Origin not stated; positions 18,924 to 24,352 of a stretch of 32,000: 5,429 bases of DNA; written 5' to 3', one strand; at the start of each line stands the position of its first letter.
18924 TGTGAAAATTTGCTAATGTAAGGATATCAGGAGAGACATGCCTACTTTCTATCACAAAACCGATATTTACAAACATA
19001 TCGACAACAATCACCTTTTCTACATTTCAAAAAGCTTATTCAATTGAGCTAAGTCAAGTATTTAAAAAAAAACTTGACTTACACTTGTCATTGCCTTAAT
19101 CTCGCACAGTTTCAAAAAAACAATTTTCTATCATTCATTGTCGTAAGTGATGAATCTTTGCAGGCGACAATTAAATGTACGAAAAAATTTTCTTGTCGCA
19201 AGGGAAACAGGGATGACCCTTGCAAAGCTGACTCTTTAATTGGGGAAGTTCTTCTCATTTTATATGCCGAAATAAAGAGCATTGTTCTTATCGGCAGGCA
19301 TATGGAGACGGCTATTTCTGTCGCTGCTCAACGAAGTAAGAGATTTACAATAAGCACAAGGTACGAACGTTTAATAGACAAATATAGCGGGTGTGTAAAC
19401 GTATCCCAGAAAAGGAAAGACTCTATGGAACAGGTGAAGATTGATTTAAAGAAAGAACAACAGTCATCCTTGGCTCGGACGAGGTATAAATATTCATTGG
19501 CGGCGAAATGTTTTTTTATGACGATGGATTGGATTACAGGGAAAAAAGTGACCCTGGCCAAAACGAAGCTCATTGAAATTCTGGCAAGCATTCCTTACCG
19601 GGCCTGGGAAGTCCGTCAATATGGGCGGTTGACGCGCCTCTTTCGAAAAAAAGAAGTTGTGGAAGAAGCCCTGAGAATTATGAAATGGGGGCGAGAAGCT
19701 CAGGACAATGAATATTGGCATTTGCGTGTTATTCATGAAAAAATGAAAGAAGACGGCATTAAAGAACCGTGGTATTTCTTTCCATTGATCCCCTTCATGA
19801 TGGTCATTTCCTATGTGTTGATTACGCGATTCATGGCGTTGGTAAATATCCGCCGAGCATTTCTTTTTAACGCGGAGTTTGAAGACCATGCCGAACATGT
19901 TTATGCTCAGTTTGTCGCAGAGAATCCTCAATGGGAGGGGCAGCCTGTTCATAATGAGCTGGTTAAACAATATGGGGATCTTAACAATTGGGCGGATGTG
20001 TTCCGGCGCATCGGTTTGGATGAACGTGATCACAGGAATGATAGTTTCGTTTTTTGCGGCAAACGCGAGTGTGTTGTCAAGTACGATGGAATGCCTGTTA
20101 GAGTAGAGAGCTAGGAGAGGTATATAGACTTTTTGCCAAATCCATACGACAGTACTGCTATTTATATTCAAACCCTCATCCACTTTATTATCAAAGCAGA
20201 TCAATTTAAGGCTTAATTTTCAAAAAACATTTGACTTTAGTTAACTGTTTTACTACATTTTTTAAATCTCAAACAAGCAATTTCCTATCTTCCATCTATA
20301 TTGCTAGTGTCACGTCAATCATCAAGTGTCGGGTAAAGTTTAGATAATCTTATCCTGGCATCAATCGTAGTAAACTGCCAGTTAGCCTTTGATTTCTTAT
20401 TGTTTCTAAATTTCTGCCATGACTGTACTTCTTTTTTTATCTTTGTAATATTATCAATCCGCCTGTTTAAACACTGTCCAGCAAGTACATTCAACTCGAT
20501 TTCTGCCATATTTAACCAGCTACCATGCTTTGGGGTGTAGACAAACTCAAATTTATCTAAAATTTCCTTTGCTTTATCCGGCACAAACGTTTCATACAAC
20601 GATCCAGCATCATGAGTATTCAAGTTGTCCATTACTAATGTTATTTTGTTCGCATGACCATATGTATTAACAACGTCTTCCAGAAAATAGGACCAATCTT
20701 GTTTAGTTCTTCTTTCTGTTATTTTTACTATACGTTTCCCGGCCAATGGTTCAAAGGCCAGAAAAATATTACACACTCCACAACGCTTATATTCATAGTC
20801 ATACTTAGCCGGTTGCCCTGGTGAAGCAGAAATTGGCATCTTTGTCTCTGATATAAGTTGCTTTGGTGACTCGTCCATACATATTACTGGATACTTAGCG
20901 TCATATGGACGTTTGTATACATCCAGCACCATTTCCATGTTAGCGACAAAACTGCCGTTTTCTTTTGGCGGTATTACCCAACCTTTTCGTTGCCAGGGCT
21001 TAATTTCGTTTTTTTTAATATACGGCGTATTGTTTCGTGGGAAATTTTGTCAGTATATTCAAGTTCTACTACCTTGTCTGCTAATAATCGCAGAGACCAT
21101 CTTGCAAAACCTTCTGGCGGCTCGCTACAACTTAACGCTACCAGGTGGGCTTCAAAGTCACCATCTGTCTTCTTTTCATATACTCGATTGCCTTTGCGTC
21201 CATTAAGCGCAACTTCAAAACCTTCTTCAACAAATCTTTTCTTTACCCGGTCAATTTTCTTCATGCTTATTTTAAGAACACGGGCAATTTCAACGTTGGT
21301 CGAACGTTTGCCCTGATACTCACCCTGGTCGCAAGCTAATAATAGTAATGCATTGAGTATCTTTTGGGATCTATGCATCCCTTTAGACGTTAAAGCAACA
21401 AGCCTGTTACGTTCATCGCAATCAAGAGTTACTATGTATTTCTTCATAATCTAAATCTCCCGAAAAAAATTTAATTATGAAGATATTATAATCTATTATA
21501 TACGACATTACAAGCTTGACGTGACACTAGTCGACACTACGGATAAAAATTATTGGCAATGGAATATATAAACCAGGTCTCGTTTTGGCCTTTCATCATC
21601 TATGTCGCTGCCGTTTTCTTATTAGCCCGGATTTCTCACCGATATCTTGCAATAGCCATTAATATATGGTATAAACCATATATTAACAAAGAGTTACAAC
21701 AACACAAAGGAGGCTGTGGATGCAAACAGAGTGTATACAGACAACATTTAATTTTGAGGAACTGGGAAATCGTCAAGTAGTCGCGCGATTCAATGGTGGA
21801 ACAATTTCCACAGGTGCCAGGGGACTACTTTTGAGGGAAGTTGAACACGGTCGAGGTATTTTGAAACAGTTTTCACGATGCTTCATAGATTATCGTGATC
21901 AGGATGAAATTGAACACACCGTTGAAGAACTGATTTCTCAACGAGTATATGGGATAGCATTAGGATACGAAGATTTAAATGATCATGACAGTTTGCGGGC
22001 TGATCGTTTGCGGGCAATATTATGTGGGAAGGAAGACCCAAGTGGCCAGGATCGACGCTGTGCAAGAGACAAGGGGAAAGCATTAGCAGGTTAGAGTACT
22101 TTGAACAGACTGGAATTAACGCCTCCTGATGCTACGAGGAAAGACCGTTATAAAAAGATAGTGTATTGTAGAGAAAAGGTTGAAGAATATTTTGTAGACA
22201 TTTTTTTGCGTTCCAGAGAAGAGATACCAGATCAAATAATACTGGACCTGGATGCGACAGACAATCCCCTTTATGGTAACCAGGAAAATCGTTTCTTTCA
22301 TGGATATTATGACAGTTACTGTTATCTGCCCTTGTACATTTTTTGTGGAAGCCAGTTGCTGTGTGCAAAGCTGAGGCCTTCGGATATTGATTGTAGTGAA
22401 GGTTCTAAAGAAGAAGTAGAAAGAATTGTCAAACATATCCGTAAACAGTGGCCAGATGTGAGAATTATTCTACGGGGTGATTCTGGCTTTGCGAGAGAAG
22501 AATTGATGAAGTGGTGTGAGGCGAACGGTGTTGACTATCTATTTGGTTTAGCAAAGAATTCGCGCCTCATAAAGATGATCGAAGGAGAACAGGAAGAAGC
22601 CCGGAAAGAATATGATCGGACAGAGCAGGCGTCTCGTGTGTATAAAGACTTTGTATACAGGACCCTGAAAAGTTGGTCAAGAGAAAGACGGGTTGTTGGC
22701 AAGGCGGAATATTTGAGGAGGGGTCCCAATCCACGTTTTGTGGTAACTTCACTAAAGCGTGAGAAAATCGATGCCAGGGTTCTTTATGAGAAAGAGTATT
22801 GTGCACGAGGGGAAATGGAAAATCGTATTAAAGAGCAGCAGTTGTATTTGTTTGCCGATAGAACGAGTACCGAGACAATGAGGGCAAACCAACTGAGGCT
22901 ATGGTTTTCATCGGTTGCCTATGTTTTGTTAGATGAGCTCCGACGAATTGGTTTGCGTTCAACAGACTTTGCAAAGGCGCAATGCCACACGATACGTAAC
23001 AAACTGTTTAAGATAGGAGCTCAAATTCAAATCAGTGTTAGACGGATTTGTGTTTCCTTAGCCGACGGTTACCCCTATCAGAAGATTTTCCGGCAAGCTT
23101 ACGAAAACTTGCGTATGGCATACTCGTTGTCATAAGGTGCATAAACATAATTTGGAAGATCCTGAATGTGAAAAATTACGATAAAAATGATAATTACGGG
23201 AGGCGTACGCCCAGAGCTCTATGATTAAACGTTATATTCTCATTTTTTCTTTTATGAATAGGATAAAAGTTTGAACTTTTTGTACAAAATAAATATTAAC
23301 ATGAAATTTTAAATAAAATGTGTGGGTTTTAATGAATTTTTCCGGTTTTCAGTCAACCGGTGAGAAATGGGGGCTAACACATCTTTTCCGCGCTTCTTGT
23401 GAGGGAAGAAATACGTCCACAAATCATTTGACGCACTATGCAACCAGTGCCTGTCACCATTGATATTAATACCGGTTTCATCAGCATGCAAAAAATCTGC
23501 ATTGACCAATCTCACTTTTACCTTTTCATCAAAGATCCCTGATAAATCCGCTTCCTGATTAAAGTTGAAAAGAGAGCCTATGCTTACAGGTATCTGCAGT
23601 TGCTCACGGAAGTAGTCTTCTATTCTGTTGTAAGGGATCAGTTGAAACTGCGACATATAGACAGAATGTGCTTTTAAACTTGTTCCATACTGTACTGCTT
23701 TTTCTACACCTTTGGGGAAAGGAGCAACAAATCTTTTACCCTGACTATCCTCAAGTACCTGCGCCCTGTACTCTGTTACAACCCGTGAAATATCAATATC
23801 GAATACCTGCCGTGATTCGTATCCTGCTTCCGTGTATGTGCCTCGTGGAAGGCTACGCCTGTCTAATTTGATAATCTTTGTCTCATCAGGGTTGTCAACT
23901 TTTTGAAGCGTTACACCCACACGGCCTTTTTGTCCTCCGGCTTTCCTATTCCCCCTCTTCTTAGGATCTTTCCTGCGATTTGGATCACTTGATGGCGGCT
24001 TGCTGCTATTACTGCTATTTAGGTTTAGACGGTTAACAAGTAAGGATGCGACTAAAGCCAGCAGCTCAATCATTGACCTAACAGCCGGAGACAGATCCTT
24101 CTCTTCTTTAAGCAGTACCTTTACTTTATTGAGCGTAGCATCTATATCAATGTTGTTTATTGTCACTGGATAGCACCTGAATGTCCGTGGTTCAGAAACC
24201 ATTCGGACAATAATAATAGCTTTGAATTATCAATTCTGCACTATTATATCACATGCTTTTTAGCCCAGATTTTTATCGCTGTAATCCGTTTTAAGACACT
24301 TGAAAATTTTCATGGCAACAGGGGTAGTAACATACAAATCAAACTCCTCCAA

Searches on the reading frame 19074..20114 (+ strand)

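Call 27: search_protein_families(library=pfam, proteins=[window:19074-20114:+], max_evalue=0.01)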
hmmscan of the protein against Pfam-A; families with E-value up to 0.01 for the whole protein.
window:19074-20114:+ (346 aa): 1 family
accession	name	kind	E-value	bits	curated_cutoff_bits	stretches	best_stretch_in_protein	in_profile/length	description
PF01786.24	AOX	-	0.00037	20.6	22.7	1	148-322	32-209/216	Alternative oxidase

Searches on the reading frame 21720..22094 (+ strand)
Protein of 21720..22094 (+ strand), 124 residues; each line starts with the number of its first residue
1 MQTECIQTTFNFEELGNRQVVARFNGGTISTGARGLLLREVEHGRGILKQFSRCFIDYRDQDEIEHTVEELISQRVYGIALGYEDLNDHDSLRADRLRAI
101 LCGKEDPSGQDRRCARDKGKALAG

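Call 27: search_protein_families(library=pfam, proteins=[window:21720-22094:+], max_evalue=0.01)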
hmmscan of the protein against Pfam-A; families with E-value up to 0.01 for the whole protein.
window:21720-22094:+ (124 aa): 1 family
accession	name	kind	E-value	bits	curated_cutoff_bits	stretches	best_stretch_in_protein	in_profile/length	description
PF13701.12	DDE_Tnp_1_4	-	1.6e-23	83.1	34.7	1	14-105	3-94/435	Transposase DDE domain group 1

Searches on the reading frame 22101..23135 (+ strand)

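Call 27: search_protein_families(library=pfam, proteins=[window:22101-23135:+], max_evalue=0.01)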
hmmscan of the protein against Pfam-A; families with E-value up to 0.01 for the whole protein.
window:22101-23135:+ (344 aa): 2 families
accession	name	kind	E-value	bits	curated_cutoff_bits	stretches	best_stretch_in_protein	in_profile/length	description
PF13701.12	DDE_Tnp_1_4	-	5.9e-117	391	34.7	1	1-339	103-432/435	Transposase DDE domain group 1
PF01609.27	DDE_Tnp_1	-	4.2e-13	50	23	1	45-276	4-200/200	Transposase DDE domain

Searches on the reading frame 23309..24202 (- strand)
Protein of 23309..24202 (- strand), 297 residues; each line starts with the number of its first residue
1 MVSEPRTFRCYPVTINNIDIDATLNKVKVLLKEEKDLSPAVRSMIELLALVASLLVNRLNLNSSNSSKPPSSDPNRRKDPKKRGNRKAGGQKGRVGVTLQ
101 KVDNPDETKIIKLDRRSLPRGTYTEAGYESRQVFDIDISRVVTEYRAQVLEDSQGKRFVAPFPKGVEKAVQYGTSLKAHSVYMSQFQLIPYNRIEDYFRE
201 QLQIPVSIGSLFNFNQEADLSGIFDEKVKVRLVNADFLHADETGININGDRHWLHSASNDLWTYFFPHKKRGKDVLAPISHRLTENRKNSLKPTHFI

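Call 27: search_protein_families(library=pfam, proteins=[window:23309-24202:-], max_evalue=0.01)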
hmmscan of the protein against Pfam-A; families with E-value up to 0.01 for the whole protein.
window:23309-24202:- (297 aa): 2 families
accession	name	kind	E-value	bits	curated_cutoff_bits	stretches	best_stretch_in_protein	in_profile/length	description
PF03050.20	DDE_Tnp_IS66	-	3.5e-09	36.9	23.1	1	170-276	2-119/284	Transposase IS66 family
PF20042.4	DUF6444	-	7.5e-09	36.5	27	1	57-96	39-81/85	Family of unknown function (DUF6444)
